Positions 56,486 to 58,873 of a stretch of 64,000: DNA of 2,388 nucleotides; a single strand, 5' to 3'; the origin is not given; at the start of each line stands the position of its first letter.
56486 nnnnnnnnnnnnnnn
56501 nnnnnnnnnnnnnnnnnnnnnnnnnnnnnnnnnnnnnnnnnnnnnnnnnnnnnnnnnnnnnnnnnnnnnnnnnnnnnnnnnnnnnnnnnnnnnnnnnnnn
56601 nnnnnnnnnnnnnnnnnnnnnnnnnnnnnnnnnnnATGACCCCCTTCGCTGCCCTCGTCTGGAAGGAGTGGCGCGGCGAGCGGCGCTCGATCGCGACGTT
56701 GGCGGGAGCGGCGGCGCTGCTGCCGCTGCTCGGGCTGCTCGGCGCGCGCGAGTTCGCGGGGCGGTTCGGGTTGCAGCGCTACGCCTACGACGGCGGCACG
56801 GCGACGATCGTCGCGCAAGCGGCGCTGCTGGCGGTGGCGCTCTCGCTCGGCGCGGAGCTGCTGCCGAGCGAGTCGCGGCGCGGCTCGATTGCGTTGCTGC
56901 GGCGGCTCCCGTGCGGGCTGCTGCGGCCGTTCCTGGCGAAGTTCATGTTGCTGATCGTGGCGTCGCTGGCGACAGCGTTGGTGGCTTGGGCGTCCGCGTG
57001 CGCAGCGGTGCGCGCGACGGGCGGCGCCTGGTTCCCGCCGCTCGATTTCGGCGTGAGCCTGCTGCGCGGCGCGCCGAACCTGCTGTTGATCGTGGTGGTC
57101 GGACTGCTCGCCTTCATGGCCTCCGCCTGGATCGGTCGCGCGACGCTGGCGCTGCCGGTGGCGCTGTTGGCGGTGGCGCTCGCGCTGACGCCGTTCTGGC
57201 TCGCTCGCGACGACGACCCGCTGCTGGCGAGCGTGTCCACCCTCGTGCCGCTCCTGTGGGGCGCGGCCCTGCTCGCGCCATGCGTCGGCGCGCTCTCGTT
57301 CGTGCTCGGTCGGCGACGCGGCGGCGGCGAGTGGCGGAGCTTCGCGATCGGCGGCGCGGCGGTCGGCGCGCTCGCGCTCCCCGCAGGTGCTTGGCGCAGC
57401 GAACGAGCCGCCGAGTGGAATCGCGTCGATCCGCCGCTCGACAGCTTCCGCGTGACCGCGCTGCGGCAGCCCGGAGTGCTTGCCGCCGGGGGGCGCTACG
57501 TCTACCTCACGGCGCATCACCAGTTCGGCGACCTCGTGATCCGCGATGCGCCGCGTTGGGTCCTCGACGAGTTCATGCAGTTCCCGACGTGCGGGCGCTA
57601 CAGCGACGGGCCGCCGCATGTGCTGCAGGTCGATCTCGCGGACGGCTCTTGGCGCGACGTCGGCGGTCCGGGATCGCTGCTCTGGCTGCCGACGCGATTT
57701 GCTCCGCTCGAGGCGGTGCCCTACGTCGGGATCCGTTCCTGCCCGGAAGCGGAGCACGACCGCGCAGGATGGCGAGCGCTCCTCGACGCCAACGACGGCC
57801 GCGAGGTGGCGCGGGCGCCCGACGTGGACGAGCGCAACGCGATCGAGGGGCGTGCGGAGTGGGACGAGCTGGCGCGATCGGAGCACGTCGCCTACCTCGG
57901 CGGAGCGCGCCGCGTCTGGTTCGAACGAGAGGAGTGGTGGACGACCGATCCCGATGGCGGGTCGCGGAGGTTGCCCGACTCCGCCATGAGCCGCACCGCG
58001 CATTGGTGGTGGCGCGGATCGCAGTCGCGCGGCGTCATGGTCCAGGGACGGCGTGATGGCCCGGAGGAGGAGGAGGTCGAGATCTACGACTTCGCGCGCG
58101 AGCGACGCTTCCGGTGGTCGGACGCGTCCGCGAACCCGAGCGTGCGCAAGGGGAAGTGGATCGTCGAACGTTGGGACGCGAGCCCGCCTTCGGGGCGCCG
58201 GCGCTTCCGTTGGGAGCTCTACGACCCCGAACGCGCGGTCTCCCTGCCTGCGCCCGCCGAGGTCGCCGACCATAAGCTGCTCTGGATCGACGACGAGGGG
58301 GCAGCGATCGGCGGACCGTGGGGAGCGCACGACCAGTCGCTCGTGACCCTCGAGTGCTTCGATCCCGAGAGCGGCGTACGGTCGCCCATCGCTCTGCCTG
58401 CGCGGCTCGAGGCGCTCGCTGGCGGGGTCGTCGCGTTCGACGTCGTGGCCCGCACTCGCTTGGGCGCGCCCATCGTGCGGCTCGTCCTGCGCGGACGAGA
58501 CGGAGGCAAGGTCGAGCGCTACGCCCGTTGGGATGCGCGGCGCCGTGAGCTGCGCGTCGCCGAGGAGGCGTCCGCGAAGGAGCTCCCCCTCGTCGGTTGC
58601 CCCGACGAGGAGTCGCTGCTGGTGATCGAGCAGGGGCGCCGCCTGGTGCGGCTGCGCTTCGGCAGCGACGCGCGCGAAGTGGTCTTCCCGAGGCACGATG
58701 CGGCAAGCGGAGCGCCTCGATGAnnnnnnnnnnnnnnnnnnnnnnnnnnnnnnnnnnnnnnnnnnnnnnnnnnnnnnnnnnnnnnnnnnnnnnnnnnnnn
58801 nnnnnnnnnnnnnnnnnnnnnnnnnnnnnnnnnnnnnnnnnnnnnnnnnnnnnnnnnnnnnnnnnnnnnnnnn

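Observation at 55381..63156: YtrA-type GntR / ABC ATPase / three tandem paralogous 'permease plus large ectodomain' genes. The five ORFs are chained by ATGA overlaps, and paralogs A and B show a mosaic conservation pattern.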

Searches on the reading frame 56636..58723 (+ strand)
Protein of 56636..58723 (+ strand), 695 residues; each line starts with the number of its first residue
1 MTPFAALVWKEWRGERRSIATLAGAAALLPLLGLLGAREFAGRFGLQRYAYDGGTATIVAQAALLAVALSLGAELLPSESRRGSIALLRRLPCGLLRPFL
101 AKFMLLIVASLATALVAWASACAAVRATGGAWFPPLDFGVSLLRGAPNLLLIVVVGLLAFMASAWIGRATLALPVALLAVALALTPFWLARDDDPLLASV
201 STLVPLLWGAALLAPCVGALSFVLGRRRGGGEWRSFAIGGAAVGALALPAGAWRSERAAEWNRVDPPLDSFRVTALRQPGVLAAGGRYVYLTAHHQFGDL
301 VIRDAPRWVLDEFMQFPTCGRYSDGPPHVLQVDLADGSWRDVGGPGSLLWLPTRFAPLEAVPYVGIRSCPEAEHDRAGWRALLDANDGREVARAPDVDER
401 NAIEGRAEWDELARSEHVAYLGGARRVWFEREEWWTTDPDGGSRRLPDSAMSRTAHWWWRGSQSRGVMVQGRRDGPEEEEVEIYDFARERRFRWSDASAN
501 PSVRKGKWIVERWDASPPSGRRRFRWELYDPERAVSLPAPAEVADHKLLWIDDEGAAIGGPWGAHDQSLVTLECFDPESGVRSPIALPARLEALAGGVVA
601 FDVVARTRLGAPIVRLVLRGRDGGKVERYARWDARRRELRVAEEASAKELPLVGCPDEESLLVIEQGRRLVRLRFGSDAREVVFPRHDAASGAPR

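Call 5: search_protein_families(library=pfam, proteins=[window:56636-58723:+], max_evalue=1)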
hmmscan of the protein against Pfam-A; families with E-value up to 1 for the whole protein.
window:56636-58723:+ (695 aa): 2 families
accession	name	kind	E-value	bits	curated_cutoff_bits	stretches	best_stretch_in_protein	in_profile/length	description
PF12730.13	ABC2_membrane_4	-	0.00047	20.6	27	1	16-177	10-171/179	ABC-2 family transporter protein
PF19529.4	DUF6057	-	0.19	11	29.8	1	39-233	57-261/569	Family of unknown function (DUF6057)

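Call 7: find_homologous_proteins(query=window:56636-58720:+)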
Query window:56636-58720:+ (695 aa): 6 proteins with E <= 0.001 among 8000 candidates.
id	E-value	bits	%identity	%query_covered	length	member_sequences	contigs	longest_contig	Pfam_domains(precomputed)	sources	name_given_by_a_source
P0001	0.0e+0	1556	100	100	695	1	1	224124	-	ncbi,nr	ncbi:MAG: hypothetical protein JNL90_16555 [Planctomycetes bacterium]|nr:hypothetical protein [Planc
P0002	0.0e+0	1312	87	99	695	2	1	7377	-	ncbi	-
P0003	4.4e-235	801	60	99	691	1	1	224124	-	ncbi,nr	ncbi:MAG: hypothetical protein JNL90_16560 [Planctomycetes bacterium]|nr:hypothetical protein [Planc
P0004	8.9e-163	562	47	100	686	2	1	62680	-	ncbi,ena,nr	ncbi:MAG: hypothetical protein EXS13_11005 [Planctomycetes bacterium]|nr:hypothetical protein [Planc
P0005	1.4e-159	551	46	100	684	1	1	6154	PF12730.14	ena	-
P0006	1.7e-119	419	42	99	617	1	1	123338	PF12730.14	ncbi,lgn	-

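Call 10: find_encoding_contigs(protein=P0004, flank=10000, max_places=3)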
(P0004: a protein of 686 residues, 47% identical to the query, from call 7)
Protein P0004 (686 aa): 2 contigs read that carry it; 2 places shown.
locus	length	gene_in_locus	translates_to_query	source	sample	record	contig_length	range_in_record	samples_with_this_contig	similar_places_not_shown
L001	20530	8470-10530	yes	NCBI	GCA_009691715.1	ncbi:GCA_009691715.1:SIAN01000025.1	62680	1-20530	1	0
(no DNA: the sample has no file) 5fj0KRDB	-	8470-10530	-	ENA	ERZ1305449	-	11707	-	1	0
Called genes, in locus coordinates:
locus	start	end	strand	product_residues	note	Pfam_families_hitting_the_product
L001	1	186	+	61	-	PF07593:UnbV_ASPIC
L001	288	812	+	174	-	PF08281:Sigma70_r4_2, PF04545:Sigma70_r4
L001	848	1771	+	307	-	-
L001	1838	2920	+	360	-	PF02985:HEAT (faint), PF13646:HEAT_2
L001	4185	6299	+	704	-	-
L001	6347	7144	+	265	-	PF00756:Esterase (faint), PF02230:Abhydrolase_2, PF12146:Hydrolase_4 (faint), PF00326:Peptidase_S9 (weak), PF01738:DLH (weak)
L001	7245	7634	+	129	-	PF00392:GntR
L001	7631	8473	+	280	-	PF00005:ABC_tran, PF13304:AAA_21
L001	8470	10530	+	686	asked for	-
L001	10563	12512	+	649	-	-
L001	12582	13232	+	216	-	PF01814:Hemerythrin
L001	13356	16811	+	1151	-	PF07690:MFS_1, PF01553:Acyltransferase, PF00501:AMP-binding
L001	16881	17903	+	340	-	PF22784:PTP-SAK (weak), PF22785:Tc-R-P (faint)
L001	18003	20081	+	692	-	PF00596:Aldolase_II, PF00106:adh_short, PF01370:Epimerase (faint), PF08659:KR, PF13561:adh_short_C2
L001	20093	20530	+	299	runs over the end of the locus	PF02754:CCG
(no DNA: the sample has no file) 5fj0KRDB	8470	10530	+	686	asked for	-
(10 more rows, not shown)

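Call 11: find_encoding_contigs(protein=P0006, flank=10000, max_places=3)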
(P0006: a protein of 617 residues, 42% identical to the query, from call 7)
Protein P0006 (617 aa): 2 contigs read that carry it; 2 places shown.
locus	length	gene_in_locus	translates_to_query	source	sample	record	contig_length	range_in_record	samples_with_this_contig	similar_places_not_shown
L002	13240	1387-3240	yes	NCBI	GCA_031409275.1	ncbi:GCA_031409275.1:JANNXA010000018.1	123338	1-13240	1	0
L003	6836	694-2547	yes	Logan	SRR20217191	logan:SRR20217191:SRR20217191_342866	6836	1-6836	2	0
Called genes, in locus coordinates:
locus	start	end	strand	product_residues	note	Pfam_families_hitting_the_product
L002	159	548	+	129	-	PF00392:GntR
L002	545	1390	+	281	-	PF00005:ABC_tran, PF13304:AAA_21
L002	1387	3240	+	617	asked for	PF12730:ABC2_membrane_4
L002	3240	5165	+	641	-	-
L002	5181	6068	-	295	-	PF00892:EamA (faint)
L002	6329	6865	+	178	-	PF01814:Hemerythrin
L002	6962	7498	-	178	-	PF13098:Thioredoxin_2, PF00085:Thioredoxin (faint)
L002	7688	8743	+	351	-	PF01795:Methyltransf_5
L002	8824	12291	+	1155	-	PF07690:MFS_1, PF01553:Acyltransferase, PF00501:AMP-binding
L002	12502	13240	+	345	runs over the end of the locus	-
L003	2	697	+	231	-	?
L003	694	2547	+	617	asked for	PF12730:ABC2_membrane_4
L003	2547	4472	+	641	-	-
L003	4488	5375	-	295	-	PF00892:EamA (faint)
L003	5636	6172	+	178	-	PF01814:Hemerythrin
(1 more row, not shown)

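Call 12: find_encoding_contigs(protein=P0002, flank=10000, max_places=3)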
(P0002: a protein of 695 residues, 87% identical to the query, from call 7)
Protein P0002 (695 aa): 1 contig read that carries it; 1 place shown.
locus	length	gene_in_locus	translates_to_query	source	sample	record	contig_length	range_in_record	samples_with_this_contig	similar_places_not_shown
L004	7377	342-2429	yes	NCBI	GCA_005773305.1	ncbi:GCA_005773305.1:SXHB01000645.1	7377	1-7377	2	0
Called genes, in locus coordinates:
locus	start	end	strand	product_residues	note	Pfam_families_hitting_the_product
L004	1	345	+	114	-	?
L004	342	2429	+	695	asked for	-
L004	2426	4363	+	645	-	PF12730:ABC2_membrane_4 (weak)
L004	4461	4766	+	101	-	-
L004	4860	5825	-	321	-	PF00892:EamA (weak)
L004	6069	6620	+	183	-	PF01814:Hemerythrin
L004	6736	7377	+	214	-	?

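Call 13: find_encoding_contigs(protein=P0005, flank=10000, max_places=3)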
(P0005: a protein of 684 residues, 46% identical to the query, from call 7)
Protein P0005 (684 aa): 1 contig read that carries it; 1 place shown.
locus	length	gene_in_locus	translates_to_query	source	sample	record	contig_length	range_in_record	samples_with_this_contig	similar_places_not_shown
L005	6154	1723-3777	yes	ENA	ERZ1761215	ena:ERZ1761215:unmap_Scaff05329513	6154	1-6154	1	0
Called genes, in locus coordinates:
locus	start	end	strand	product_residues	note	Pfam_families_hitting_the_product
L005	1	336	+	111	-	?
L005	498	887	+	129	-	PF00392:GntR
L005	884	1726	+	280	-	PF00005:ABC_tran, PF13304:AAA_21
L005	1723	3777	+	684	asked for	PF12730:ABC2_membrane_4 (weak)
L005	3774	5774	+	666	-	-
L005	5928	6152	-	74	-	?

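Call 24: search_protein_families(library=ncbifam, proteins=[window:56636-58723:+], max_evalue=0.01)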
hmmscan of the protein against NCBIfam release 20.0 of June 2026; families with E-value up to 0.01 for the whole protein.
window:56636-58723:+ (695 aa): 0 families

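Call 27: search_protein_representatives(alignment_id=A1)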
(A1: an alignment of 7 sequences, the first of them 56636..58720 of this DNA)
Query: 7 sequences, 687 profile positions. Proteins with E-value up to 0.001 (for the whole library): 494; up to 1e-10: 317; up to 1e-30: 79. The best 150 are listed.
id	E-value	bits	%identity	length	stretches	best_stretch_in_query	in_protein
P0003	0.0e+00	1122.3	-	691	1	1-687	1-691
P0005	0.0e+00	1120.8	-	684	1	1-687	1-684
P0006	1.9e-268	908.9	-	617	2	1-337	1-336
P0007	3.1e-150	518.2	-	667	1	1-686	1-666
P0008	7.3e-134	464.2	-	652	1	1-687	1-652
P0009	1.0e-121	424.0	-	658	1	1-678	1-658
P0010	1.1e-118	413.9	-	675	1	4-678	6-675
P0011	2.0e-109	383.4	-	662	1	1-678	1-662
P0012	1.5e-96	340.8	-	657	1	1-680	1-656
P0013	8.0e-95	335.1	-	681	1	1-678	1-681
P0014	1.2e-89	318.0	-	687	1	1-679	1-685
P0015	1.5e-86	307.8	-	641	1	1-678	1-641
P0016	5.6e-86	305.9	-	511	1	158-679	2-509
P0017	2.5e-84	300.4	-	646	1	1-678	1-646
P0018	2.4e-79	284.0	-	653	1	1-678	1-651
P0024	7.5e-53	196.4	-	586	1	1-678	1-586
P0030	5.6e-47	177.0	-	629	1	5-678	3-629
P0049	6.4e-40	153.7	-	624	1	1-678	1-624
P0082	7.5e-31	123.7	-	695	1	2-679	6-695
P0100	1.1e-27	113.2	-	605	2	5-264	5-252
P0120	1.2e-24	103.1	-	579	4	1-262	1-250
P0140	8.7e-23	97.1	-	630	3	1-351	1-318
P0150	2.5e-22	95.5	-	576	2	1-340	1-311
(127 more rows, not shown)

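Call 29: find_related_loci(query=A2, collection=genome_contigs, flank=8000)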
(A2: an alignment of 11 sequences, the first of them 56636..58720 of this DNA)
Query A2 (695 aa) in genome_contigs; peptide patterns used: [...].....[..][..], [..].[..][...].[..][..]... (x = any residue, [..] = any of these).
335 stretches matched a pattern; 16 encode a relative of the query (tblastn E <= 1e-3); 16 distinct loci.
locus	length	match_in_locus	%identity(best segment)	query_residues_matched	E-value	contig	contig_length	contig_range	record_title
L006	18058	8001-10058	47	1-695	8e-143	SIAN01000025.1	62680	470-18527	MAG: Planctomycetota bacterium isolate Baikal-deep-G175 BACOMB-C1680, whole genome shotgun sequence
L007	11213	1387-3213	42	1-686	4e-109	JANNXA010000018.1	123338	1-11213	MAG: Planctomycetota bacterium isolate VAR_34_metabat_283 VAR_34_k141_2835851, whole genome shotgun sequence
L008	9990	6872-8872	29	7-686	1e-42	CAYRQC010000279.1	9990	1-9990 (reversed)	MAG TPA_asm: uncultured Phycisphaerales bacterium isolate binchicken_co203_625 genome assembly, contig: k141_31941, whol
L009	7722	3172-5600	27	1-686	4e-29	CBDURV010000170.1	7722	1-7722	MAG TPA_asm: uncultured bacterium isolate SRR22302373_concoct_129 genome assembly, contig: ERZ25073596.5946, whole genom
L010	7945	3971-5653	27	69-692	7e-25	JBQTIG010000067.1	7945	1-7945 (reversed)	MAG: Planctomycetaceae bacterium isolate SAR44 c_000000251222, whole genome shotgun sequence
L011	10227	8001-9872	26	4-686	2e-25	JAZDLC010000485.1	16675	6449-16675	MAG: Planctomycetota bacterium isolate MEGAHIT-group-0.567 k141_15928655, whole genome shotgun sequence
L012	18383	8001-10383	28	1-391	2e-17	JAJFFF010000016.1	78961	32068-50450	MAG: Planctomycetota bacterium isolate OFTM272 OFTM272_15, whole genome shotgun sequence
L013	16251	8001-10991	32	8-684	4e-18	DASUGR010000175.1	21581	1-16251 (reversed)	MAG TPA_asm: Planctomycetota bacterium isolate SMAG_U1411 k141_221609, whole genome shotgun sequence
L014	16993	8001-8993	28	2-375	2e-18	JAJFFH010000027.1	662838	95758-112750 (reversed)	MAG: Planctomycetota bacterium isolate OFTM341 OFTM341_26, whole genome shotgun sequence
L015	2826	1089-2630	29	1-406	2e-14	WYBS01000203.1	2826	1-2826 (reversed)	MAG: Planctomycetaceae bacterium isolate PLA2 k127_492585, whole genome shotgun sequence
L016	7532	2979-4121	28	8-379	5e-14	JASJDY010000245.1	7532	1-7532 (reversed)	MAG: Planctomycetota bacterium isolate MO_197.B21 MO_197.c_4868, whole genome shotgun sequence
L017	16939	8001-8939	28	1-305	8e-14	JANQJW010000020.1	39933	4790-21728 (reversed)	MAG: Planctomycetota bacterium isolate PL25a_bin.13 k99_5565449, whole genome shotgun sequence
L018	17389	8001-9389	26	1-589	2e-15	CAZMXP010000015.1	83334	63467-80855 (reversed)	MAG TPA_asm: uncultured Planctomycetaceae bacterium isolate SRP287453_co1_191 genome assembly, contig: NODE_368_length_8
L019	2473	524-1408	26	7-299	2e-11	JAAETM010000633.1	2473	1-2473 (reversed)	MAG: bacterium isolate Vin_7 VinG_CONTIG3023481, whole genome shotgun sequence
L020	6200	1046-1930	26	7-299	3e-9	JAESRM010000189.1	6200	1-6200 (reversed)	MAG: Planctomycetota bacterium isolate NORP259 Contig_source1382A_19223, whole genome shotgun sequence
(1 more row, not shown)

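Call 31: predict_structure(alignment_id=A1)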
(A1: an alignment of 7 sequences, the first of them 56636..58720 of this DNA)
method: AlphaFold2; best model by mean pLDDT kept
length: 695 residues; sequences in the alignment: 7
mean_pLDDT: 65.9   pTM: 0.62
mean pLDDT of the five models: 65.9, 65.1, 64.0, 63.0, 62.1
residues with pLDDT >= 90: 86; 70-90: 219; 50-70: 230; < 50: 160
segments of 3 or more residues with pLDDT < 50: 1-13, 15-17, 40-55, 77-92, 94-97, 128-148, 163-173, 186-205, 298-323, 371-378, 397-400, 460-462, 472-477, 690-695
pLDDT, mean of each block of 10 residues (from residue 1): 46 49 57 56 40 48 56 50 45 49 58 60 52 36 44 54 48 52 51 41 49 54 53 58 57 56 56 66 92 64 33 33 63 90 78 74 79 44 90 64 76 79 79 83 86 54 63 49 87 71 87 63 78 90 90 88 79 92 87 79 86 89 85 89 73 90 85 89 73 38
secondary structure, 60 per line:
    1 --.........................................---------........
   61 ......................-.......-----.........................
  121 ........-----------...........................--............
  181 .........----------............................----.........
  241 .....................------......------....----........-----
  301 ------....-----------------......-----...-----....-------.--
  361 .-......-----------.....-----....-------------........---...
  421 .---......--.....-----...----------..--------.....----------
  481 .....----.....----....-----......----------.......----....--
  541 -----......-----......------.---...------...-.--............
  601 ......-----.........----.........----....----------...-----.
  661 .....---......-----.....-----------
elements in order (helices of 4 or more, strands of 3 or more residues): H3-43 H53-82 H84-90 H96-128 H140-166 H169-189 H200-227 H232-261 E271-273 E280-283 E288-295 H307-310 E328-333 E339-341 E347-350 E363-368 E380-384 E390-393 H407-414 E418-421 E425-430 E433-437 E443-445 E466-470 E481-485 E490-494 E499-502 E508-513 E524-530 E535-538 E546-551 E557-562 E573-575 E582-584 H589-594 E595-606 E612-620 E625-633 E638-641 E652-654 E660-665 E669-674 E680-684
